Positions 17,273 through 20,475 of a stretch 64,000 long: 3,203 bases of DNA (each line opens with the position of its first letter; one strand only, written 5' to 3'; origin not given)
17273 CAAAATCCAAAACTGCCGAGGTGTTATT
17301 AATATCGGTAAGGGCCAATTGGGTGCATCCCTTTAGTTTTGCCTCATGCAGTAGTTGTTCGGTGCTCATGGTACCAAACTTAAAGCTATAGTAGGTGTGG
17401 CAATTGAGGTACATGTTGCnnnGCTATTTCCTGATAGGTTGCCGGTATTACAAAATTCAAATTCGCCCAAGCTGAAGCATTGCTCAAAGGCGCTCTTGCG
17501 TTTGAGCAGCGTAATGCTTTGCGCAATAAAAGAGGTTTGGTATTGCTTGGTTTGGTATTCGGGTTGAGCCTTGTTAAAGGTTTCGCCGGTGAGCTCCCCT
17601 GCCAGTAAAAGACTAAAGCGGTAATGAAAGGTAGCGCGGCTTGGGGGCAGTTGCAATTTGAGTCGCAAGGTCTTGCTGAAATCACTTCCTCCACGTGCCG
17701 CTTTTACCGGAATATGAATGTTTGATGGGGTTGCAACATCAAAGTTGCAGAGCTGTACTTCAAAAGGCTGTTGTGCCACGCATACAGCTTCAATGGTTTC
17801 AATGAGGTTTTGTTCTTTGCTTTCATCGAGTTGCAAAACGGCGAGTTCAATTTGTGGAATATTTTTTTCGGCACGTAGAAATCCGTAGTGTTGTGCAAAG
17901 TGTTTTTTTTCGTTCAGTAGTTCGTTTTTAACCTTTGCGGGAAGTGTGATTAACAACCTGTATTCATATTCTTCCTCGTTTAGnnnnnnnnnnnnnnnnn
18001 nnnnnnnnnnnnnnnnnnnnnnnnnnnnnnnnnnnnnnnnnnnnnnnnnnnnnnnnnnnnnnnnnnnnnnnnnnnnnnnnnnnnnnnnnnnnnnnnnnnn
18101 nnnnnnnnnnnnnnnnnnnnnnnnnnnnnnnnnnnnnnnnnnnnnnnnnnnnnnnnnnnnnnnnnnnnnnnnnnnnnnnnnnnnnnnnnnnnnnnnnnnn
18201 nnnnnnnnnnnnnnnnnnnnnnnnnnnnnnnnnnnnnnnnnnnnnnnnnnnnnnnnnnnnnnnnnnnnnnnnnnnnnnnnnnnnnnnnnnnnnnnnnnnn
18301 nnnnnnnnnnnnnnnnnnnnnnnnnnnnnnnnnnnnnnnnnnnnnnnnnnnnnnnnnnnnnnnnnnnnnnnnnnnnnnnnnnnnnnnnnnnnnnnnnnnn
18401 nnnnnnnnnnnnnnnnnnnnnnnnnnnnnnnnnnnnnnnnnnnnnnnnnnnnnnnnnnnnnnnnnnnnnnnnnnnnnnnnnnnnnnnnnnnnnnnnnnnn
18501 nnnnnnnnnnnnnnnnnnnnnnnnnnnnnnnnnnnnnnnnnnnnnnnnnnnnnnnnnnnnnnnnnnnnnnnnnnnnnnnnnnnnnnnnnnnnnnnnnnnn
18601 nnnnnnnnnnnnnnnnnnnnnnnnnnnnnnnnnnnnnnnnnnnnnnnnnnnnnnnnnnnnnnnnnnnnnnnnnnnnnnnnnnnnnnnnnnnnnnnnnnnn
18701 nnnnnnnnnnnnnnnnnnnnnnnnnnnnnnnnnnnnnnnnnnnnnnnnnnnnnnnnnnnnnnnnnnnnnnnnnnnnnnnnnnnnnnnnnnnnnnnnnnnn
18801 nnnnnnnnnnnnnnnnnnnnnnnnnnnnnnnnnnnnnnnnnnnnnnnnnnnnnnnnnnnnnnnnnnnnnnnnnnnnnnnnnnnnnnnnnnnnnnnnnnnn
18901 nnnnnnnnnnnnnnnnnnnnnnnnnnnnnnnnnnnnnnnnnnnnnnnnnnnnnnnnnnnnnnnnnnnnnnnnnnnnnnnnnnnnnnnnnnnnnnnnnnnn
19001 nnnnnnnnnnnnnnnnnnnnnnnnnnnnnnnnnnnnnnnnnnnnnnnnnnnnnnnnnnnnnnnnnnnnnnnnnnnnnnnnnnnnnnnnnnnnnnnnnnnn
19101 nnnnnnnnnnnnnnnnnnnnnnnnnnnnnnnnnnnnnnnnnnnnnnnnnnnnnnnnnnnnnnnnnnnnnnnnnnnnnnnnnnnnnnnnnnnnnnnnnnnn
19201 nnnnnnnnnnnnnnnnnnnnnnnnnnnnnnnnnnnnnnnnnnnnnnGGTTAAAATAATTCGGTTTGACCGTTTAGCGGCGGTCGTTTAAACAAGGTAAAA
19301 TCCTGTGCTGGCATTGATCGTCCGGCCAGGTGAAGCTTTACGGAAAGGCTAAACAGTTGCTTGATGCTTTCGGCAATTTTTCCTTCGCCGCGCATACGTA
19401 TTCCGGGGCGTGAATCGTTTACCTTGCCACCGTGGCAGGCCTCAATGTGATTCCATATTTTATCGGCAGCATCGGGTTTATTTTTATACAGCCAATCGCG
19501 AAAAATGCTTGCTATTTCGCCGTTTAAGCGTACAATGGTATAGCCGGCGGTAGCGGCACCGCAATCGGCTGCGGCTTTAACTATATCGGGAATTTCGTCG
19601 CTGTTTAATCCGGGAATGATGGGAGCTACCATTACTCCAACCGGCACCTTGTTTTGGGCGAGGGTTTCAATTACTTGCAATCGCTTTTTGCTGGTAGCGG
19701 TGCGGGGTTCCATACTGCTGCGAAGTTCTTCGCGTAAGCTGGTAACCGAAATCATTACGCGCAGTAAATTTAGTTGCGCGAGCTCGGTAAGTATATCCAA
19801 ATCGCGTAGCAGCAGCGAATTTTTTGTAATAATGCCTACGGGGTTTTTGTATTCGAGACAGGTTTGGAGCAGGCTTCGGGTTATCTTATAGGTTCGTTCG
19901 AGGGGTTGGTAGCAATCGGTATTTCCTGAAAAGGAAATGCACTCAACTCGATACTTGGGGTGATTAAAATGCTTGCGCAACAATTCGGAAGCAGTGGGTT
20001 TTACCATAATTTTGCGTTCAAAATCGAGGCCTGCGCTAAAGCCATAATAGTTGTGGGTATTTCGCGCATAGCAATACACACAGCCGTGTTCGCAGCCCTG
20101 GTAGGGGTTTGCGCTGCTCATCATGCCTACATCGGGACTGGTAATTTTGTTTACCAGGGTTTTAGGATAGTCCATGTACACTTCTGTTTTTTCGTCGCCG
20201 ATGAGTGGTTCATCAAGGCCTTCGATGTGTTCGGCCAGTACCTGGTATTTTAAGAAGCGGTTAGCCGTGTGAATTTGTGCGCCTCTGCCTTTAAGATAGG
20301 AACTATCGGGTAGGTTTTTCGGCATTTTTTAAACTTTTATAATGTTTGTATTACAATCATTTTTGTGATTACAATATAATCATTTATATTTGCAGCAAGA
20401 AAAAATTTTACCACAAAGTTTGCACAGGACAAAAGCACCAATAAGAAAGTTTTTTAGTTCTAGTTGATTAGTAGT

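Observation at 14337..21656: SOS-type mutagenesis cassette in an unusual configuration: radical-SAM, then a catalytically intact DinB, then DnaE2, divergent from an XRE-type LexA-like repressor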

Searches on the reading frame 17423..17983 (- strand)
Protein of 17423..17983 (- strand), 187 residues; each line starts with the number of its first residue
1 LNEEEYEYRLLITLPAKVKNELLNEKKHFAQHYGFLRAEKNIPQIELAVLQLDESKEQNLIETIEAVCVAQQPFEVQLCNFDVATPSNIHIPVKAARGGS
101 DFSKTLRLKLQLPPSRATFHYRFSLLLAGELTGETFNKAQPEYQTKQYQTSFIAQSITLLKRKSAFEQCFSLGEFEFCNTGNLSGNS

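Call 52: search_solved_structures(query=A2, max_evalue=1)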
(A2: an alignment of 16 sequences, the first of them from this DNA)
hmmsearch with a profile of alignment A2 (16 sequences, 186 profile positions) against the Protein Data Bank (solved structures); distinct sequences matched with E-value up to 1: 5.
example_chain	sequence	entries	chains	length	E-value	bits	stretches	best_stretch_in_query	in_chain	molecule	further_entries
2d4g_A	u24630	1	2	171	9.2e-09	38.4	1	7-161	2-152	hypothetical protein BSU11850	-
6fwy_A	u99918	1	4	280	0.28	14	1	9-46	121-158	B-type Cna protein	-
1pjp_A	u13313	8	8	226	0.82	12.5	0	133-182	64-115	Chymase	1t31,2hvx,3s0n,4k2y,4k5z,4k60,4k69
5yjm_A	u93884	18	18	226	0.82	12.5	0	133-182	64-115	human chymase | Chymase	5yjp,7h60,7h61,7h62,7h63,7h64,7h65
9gbh_AAA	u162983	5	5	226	0.88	12.4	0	133-181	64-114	Chymase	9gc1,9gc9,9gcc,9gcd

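Call 56: predict_structure(alignment_id=A2)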
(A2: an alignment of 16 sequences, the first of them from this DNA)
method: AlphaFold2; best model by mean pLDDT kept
length: 187 residues; sequences in the alignment: 16
mean_pLDDT: 92.9   pTM: 0.85
mean pLDDT of the five models: 92.9, 92.3, 92.2, 91.5, 90.6
residues with pLDDT >= 90: 162; 70-90: 15; 50-70: 6; < 50: 4
segments of 3 or more residues with pLDDT < 50: 184-187
pLDDT, mean of each block of 10 residues (from residue 1): 91 97 96 92 95 97 97 95 92 91 97 96 95 96 96 97 92 89 50
secondary structure, 60 per line:
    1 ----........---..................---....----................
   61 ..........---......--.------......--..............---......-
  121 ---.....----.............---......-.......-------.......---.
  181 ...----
elements in order: E5-12 H16-33 H37-40 E45-53 H54-70 E74-79 E89-94 H97-110 E117-119 E124-128 H133-145 E149-154 E156-162 E170-176 H180-183

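Call 59: fold_search(model_id=the predicted structure, library=pdb)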
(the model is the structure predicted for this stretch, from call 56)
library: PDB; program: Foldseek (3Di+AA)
matches with E <= 10: 752; with E <= 0.001: 39
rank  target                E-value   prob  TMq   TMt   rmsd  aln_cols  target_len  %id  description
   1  2d4g_A                3.5e-09  1.00  0.71  0.79   4.0       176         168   13  Structure of YjcG protein, a putative 2'-5' RNA ligase from Bacillus subtilis (released 2006-10-17)
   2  1jh6_A                3.4e-08  1.00  0.70  0.72   4.1       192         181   14  Semi-reduced Cyclic Nucleotide Phosphodiesterase from Arabidopsis thaliana (released 2002-02-06)
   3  1vdx                  4.0e-07  1.00  0.58  0.58   6.4       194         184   12  Crystal Structure of a Pyrococcus horikoshii protein with similarities to 2'5' RNA-ligase (released 2005-04-12)
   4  1fsi_C                1.4e-06  1.00  0.68  0.72   4.1       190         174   13  CRYSTAL STRUCTURE OF CYCLIC NUCLEOTIDE PHOSPHODIESTERASE OF APPR>P FROM ARABIDOPSIS THALIANA (released 2000-11-22)
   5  5ldm_A                1.4e-06  1.00  0.63  0.67   4.3       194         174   16  Crystal structure of E.coli LigT complexed with 2'-AMP (released 2017-01-18)
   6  5ldi_C                2.4e-06  1.00  0.63  0.68   4.2       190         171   16  Crystal structure of E.coli LigT in apo form (released 2017-01-18)
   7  5h7e                  2.6e-06  1.00  0.67  0.68   4.3       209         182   12  Crystal Structure of native drCPDase (released 2017-09-27)
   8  5ldj_A                2.9e-06  1.00  0.59  0.64   5.1       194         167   15  Crystal structure of E.coli LigT complexed with phosphate (released 2017-01-18)
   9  1fsi_B                3.5e-06  1.00  0.66  0.72   4.4       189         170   13  CRYSTAL STRUCTURE OF CYCLIC NUCLEOTIDE PHOSPHODIESTERASE OF APPR>P FROM ARABIDOPSIS THALIANA (released 2000-11-22)
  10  5ldj_C                3.7e-06  1.00  0.61  0.67   4.8       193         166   16  Crystal structure of E.coli LigT complexed with phosphate (released 2017-01-18)
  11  2fyh_MODEL_1_A        3.9e-06  1.00  0.66  0.65   5.0       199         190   14  Solution structure of the 2'-5' RNA ligase-like protein from Pyrococcus furiosus (released 2007-02-20)
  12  5ldj_D                3.9e-06  1.00  0.62  0.69   4.4       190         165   15  Crystal structure of E.coli LigT complexed with phosphate (released 2017-01-18)
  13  5ldk_B                3.9e-06  1.00  0.59  0.64   5.2       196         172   17  Crystal structure of E.coli LigT complexed with ATP (released 2017-01-18)
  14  1fsi_A                4.6e-06  1.00  0.65  0.68   5.3       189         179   13  CRYSTAL STRUCTURE OF CYCLIC NUCLEOTIDE PHOSPHODIESTERASE OF APPR>P FROM ARABIDOPSIS THALIANA (released 2000-11-22)
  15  5ldq_B                4.9e-06  1.00  0.59  0.64   4.5       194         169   16  Crystal structure of E.coli LigT complexed with NADP+ (released 2017-01-18)
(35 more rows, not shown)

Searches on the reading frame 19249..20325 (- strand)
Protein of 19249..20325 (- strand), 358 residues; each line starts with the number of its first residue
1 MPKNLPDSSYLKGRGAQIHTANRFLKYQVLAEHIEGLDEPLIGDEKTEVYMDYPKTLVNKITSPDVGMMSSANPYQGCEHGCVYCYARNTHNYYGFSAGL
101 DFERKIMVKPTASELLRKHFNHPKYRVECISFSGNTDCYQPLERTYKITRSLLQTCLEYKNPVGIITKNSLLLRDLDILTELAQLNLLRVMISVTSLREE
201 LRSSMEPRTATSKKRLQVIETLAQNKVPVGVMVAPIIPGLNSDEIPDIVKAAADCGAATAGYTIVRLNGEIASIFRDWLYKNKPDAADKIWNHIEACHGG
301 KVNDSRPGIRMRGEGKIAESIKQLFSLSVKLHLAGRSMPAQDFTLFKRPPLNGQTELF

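Call 3: search_protein_families(library=pfam, proteins=[window:19249-20325:-], max_evalue=0.01)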
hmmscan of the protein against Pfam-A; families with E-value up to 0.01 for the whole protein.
window:19249-20325:- (358 aa): 2 families
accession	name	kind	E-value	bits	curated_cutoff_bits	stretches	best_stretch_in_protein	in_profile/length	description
PF04055.27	Radical_SAM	-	3.6e-19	70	29.5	1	73-250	2-164/166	Radical SAM superfamily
PF13353.11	Fer4_12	-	0.0047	17.7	22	1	76-200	13-121/137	4Fe-4S single cluster domain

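Call 4: search_protein_families(library=ncbifam, proteins=[window:19249-20325:-], max_evalue=0.01)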
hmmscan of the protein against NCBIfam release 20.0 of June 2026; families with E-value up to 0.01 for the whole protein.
window:19249-20325:- (358 aa): 8 families
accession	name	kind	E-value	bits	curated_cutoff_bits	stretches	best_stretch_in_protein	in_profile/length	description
NF033668.1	rSAM_PA0069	hypoth_equivalog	4.9e-137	456.6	360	1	12-358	1-348/348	PA0069 family radical SAM protein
NF038135.1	rSAM_Rv2578c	equivalog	6.1e-57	193.1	430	1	55-286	46-281/317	Rv2578c family radical SAM protein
NF038136.1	rSAM_Rv_intein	exception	6.1e-48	164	700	2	85-288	335-540/574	intein-containing Rv2578c family radical SAM protein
TIGR04470.1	rSAM_mob_pairB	equivalog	9.2e-21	74.4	410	1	66-254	17-194/285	radical SAM mobile pair protein B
NF045646.2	rSAM_Se_TrsS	equivalog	7.5e-05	21.4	490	1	172-257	173-256/441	radical SAM (seleno)protein TrsS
TIGR04403.1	rSAM_skfB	equivalog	8.8e-05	21.5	300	1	169-259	185-271/402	sporulation killing factor system radical SAM maturase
TIGR02666.1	moaA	equivalog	9.8e-05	21.5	284.05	1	166-254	96-182/336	GTP 3',8-cyclase MoaA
TIGR02491.1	NrdG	equivalog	0.0065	16.4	126.1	0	76-148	23-86/154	anaerobic ribonucleoside-triphosphate reductase activating protein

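Call 36: find_related_loci(query=window:19249-20325:-, collection=metagenome_contigs, flank=6000)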
Query window:19249-20325:- (358 aa) in metagenome_contigs; peptide patterns used: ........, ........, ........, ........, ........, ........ (x = any residue, [..] = any of these).
599 stretches matched a pattern (row limit reached: there are more); 595 encode a relative of the query (tblastn E <= 1e-3); the best 80 are kept; 80 distinct loci.
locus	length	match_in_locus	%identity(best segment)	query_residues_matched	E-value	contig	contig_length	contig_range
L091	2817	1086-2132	70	11-358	0e+0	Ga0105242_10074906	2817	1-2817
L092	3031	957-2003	72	11-358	0e+0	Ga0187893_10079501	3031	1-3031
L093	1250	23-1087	70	5-358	0e+0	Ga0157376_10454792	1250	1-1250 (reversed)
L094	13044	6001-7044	71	11-358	2e-167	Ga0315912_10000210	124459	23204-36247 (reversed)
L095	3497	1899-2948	61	9-358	1e-160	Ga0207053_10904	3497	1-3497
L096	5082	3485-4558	61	1-358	1e-153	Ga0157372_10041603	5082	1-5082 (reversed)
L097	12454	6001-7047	61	10-358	1e-149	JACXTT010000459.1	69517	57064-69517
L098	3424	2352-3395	65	10-357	1e-154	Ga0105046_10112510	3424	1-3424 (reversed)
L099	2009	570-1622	60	7-358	8e-157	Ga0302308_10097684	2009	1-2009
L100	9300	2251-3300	60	6-358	3e-145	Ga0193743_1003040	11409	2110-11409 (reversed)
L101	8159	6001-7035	60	4-348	2e-145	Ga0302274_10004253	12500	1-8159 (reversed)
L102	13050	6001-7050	60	6-358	3e-145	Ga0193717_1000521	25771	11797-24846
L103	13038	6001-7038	60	10-358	3e-144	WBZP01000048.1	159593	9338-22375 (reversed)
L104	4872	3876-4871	63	7-339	2e-145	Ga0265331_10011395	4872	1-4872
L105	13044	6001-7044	60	10-358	1e-142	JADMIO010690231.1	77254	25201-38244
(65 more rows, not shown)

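Call 43: search_solved_structures(query=window:19249-20325:-, max_evalue=0.01)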
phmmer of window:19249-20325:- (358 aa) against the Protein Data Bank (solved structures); distinct sequences matched with E-value up to 0.01: 0.

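Call 47: search_protein_families(library=pfam, proteins=[P0135], max_evalue=0.001)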
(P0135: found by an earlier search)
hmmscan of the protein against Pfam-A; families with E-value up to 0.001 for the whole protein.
P0135 (272 aa): 5 families
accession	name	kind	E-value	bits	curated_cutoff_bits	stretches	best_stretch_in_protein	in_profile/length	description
PF00717.28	Peptidase_S24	-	8.4e-09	35.6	23.3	1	133-222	24-108/116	Peptidase S24-like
PF01381.28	HTH_3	-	1.3e-08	35.2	23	1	7-62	1-55/55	Helix-turn-helix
PF13560.12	HTH_31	-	1.9e-08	34.9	27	1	8-57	7-56/64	Helix-turn-helix domain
PF12844.13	HTH_19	-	5.1e-05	23.5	30.2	1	6-63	3-59/64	Helix-turn-helix domain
PF13443.12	HTH_26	-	0.00049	20.7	22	0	8-64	4-59/63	Cro/C1-type HTH DNA-binding domain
